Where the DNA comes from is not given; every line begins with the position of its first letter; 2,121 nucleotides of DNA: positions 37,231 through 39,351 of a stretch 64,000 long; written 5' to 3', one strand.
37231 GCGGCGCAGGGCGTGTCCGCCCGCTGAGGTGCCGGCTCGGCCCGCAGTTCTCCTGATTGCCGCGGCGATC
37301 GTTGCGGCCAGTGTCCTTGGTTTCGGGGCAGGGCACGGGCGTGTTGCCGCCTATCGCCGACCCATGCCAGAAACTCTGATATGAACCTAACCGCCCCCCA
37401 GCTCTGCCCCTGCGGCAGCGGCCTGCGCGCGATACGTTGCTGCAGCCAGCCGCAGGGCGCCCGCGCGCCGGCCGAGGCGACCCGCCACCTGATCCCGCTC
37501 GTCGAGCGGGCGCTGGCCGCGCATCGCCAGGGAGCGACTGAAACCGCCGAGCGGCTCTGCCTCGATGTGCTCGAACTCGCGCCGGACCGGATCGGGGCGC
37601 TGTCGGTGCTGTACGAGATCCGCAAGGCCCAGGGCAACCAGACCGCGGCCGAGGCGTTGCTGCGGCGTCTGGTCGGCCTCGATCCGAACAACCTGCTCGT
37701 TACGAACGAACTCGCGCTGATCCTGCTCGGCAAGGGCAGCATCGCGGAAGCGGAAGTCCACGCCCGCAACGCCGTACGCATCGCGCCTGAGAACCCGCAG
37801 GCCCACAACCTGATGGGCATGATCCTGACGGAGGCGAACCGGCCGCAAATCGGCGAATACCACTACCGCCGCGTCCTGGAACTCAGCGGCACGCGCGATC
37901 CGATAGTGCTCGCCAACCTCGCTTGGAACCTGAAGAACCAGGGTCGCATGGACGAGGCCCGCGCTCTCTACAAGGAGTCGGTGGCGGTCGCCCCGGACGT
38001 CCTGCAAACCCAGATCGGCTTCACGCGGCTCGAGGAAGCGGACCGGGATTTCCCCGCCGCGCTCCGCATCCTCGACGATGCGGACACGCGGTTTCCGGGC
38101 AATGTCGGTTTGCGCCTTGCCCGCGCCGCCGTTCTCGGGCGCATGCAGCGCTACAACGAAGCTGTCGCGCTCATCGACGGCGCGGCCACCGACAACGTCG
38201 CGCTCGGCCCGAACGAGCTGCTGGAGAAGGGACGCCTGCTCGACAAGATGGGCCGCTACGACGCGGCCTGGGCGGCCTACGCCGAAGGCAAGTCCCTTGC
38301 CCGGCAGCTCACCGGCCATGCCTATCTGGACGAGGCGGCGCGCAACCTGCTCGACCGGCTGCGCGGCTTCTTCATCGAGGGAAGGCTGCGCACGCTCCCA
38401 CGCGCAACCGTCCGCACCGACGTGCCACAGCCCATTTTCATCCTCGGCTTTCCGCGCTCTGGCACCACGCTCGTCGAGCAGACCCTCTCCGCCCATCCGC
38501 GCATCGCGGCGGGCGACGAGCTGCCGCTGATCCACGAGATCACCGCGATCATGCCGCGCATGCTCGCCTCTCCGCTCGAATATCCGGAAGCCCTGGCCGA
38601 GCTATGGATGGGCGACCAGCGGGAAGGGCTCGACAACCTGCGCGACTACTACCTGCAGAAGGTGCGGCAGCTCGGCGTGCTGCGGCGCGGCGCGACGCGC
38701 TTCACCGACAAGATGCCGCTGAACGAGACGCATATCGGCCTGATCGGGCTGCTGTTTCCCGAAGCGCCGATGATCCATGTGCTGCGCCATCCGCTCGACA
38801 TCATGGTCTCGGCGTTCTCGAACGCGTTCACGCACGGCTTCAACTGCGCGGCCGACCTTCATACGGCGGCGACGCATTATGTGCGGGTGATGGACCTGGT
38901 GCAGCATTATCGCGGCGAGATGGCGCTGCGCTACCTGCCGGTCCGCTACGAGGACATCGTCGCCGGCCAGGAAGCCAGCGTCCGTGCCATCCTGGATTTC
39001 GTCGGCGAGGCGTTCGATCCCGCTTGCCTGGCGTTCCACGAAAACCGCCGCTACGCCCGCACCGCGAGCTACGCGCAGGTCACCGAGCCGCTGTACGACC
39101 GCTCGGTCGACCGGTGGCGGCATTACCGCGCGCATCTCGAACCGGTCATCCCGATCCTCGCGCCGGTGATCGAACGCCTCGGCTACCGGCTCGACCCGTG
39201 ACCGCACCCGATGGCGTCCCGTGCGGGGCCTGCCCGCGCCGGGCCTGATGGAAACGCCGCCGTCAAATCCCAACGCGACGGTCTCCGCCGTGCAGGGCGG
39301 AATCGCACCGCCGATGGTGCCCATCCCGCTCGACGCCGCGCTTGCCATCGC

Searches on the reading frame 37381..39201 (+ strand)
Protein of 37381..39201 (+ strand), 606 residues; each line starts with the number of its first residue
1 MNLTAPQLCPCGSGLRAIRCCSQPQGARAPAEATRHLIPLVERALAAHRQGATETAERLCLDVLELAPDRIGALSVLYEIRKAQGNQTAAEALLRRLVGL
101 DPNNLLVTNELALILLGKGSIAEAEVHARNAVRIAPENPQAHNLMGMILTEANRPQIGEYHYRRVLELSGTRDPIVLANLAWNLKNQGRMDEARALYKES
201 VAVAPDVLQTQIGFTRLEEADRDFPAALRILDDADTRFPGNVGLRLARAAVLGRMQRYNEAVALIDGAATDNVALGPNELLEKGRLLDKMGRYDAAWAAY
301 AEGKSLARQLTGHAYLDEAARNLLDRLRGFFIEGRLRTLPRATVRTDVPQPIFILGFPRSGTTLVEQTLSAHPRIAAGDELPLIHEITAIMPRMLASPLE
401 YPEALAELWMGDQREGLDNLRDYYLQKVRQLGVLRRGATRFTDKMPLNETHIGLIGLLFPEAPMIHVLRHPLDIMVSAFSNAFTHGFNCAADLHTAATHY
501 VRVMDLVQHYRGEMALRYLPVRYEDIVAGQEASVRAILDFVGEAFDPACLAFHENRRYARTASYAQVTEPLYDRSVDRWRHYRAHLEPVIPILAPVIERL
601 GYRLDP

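Call 8: search_protein_families(library=pfam, proteins=[window:37381-39201:+], max_evalue=0.00001)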
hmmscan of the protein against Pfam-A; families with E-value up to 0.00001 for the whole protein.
window:37381-39201:+ (606 aa): 11 families
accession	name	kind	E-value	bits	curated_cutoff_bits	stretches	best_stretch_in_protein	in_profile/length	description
PF13469.12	Sulfotransfer_3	-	2.8e-35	123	27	1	351-547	1-216/216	Sulfotransferase family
PF07719.23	TPR_2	-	2.2e-15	55.8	27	0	176-206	3-33/34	Tetratricopeptide repeat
PF14559.12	TPR_19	-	1e-13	51.8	25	0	83-147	3-67/68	Tetratricopeptide repeat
PF00515.34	TPR_1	-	2.7e-13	49.5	27.8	0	176-206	3-33/34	Tetratricopeptide repeat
PF13181.12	TPR_8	-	2.7e-12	46.2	25.7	0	177-206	4-33/34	Tetratricopeptide repeat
PF13428.12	TPR_14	-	2.5e-10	40.4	23.5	0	216-250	9-43/44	Tetratricopeptide repeat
PF00685.33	Sulfotransfer_1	-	3.3e-10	40.2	22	1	350-546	2-184/255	Sulfotransferase domain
PF13431.12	TPR_17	-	4.8e-10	39.3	24.4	0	129-155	3-29/34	Tetratricopeptide repeat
PF13424.12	TPR_12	-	1.7e-07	31.8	30.1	0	141-205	5-76/77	Tetratricopeptide repeat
PF13432.12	TPR_16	-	2.8e-07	31.3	32.7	0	83-139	9-65/65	Tetratricopeptide repeat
PF13374.12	TPR_10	-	8.1e-06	26.1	27.5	0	177-203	5-31/42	Tetratricopeptide repeat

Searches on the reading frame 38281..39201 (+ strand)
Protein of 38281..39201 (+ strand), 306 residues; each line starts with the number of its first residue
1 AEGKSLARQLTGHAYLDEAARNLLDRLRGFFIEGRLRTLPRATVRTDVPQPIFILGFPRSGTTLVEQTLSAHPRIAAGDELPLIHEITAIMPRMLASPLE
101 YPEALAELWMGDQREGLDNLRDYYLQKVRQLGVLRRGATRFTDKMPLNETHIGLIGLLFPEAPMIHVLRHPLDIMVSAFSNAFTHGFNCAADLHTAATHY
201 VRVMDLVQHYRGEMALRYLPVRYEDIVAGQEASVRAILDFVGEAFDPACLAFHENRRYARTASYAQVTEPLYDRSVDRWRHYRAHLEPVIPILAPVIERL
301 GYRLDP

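Call 97: search_solved_structures(query=window:38281-39201:+, max_evalue=1, show_alignments=1)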
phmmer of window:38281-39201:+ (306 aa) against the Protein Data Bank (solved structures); distinct sequences matched with E-value up to 1: 10.
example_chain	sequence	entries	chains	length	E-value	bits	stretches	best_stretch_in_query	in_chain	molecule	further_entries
9wwe_A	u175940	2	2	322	2e-11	46.9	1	52-302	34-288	Protein-tyrosine sulfotransferase 2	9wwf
3ap1_A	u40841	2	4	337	2.3e-11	46.7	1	52-302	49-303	Protein-tyrosine sulfotransferase 2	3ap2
3ap3_A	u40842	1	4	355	2.6e-11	46.5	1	52-302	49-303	Protein-tyrosine sulfotransferase 2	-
8w5z_A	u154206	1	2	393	1.9e-09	40.4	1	46-302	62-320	Protein-tyrosine sulfotransferase (Fragment)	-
5wrj_A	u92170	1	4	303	2.4e-09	40.1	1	47-302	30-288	Protein-tyrosine sulfotransferase 1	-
9wp1_A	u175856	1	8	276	2.5e-09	40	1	48-302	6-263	Protein-tyrosine sulfotransferase 1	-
5wri_A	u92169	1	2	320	2.8e-09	39.9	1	46-302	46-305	Protein-tyrosine sulfotransferase 1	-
4gox_A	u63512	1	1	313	7e-08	35.3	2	154-253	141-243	Polyketide synthase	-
4gbm_A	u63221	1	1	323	5.5e-06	29.1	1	42-259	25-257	CurM Sulfotransferase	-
2z6v_A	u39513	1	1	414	0.002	20.6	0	39-78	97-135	Putative uncharacterized protein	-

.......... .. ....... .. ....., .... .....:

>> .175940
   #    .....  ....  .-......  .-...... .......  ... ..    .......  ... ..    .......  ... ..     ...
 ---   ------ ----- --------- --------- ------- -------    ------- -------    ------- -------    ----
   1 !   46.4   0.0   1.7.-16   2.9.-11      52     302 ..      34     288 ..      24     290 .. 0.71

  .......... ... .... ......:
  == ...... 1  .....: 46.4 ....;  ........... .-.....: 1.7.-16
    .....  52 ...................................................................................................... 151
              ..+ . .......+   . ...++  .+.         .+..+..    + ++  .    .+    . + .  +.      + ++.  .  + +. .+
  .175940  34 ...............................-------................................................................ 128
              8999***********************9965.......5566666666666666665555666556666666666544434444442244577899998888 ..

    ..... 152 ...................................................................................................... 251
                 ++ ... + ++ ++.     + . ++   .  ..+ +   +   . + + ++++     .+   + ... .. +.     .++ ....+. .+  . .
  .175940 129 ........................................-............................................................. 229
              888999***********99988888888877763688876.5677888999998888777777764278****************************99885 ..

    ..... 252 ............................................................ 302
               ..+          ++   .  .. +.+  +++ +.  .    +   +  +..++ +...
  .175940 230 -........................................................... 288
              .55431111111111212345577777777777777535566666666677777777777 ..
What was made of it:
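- On raxST-raxAB-type sulfation/T1SS module: TPST2/TPST1 are the best PDB matches (E 2e-11), with PRSGTT aligned (call 97).
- The sulfotransferase domain best matches TPST2/TPST1 (E 2e-11), with the PRSGTT PAPS motif aligned (call 97). The sulfotransferase domain is closest to protein-tyrosine sulfotransferases, not carbohydrate sulfotransferases (call 97).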
